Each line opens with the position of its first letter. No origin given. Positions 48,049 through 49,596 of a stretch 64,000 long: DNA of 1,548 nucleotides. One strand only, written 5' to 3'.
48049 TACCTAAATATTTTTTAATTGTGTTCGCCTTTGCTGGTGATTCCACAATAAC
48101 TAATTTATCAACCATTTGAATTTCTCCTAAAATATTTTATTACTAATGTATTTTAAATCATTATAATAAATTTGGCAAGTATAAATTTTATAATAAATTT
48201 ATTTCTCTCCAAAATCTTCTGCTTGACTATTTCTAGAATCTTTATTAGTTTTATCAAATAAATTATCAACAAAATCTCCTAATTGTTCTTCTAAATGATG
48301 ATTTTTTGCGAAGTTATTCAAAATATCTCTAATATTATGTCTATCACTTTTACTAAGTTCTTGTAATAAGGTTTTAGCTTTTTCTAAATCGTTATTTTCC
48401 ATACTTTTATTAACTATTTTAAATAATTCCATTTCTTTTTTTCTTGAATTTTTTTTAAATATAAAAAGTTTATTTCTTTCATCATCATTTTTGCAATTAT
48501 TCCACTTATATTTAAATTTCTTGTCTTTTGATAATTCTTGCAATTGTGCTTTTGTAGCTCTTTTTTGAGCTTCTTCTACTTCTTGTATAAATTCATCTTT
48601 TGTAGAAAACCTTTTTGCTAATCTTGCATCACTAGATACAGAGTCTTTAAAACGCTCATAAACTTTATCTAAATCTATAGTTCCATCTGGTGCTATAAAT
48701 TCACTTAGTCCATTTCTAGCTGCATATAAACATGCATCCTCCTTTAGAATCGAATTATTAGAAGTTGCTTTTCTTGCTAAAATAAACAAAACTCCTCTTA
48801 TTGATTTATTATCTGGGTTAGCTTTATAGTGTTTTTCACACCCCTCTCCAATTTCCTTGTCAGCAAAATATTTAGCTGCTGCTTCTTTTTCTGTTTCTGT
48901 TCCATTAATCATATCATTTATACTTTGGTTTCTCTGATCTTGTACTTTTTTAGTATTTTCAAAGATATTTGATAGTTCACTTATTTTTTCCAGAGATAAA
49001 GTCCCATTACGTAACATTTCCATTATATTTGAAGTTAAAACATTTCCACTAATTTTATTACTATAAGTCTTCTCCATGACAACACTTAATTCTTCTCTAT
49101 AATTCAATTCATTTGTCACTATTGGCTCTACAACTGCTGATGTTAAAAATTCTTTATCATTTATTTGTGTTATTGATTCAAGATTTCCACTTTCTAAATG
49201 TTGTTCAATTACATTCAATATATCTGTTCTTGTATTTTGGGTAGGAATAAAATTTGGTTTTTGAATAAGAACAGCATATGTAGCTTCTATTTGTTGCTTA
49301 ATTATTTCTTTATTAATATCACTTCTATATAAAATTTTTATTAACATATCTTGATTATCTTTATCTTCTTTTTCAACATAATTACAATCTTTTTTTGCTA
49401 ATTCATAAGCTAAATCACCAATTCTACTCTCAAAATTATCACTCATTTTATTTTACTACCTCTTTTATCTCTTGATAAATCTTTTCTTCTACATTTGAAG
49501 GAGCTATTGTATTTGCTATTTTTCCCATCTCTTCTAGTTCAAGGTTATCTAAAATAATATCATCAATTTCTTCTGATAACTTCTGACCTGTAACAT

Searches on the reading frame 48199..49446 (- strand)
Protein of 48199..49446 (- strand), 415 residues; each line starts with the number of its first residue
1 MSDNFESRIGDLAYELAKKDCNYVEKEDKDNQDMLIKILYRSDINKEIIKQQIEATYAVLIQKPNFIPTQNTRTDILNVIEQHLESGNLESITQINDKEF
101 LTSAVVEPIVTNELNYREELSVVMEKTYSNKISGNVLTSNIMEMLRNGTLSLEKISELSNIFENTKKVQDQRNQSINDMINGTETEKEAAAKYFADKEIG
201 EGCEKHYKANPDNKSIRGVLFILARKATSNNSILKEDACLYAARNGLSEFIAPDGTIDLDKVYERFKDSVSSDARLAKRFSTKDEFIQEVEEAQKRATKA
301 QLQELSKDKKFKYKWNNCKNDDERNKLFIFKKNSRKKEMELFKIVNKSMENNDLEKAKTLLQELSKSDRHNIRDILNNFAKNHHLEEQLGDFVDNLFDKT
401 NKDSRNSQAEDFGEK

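Call 5: search_protein_families(library=pfam, proteins=[window:48199-49446:-], max_evalue=0.1)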
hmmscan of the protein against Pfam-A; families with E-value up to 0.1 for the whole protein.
window:48199-49446:- (415 aa): 1 family
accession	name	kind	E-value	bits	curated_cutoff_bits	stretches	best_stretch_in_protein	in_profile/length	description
PF13215.11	DUF4023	-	0.048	14.2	25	0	391-408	6-23/38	Protein of unknown function (DUF4023)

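Call 6: search_protein_families(library=ncbifam, proteins=[window:48199-49446:-], max_evalue=0.1)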
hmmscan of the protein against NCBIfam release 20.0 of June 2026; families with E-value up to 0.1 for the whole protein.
window:48199-49446:- (415 aa): 1 family
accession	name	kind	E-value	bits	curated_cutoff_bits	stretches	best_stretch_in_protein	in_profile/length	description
NF007123.0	PRK09564.1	equivalog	0.035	12.8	458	1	19-158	135-272/444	CoA-disulfide reductase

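Call 33: search_protein_families(library=padloc, proteins=[window:48199-49446:-], max_evalue=0.1)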
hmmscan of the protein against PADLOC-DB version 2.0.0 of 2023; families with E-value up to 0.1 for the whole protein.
window:48199-49446:- (415 aa): 0 families

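Call 34: search_protein_families(library=phrogs, proteins=[window:48199-49446:-], max_evalue=0.1)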
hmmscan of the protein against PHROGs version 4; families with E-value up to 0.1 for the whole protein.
window:48199-49446:- (415 aa): 0 families
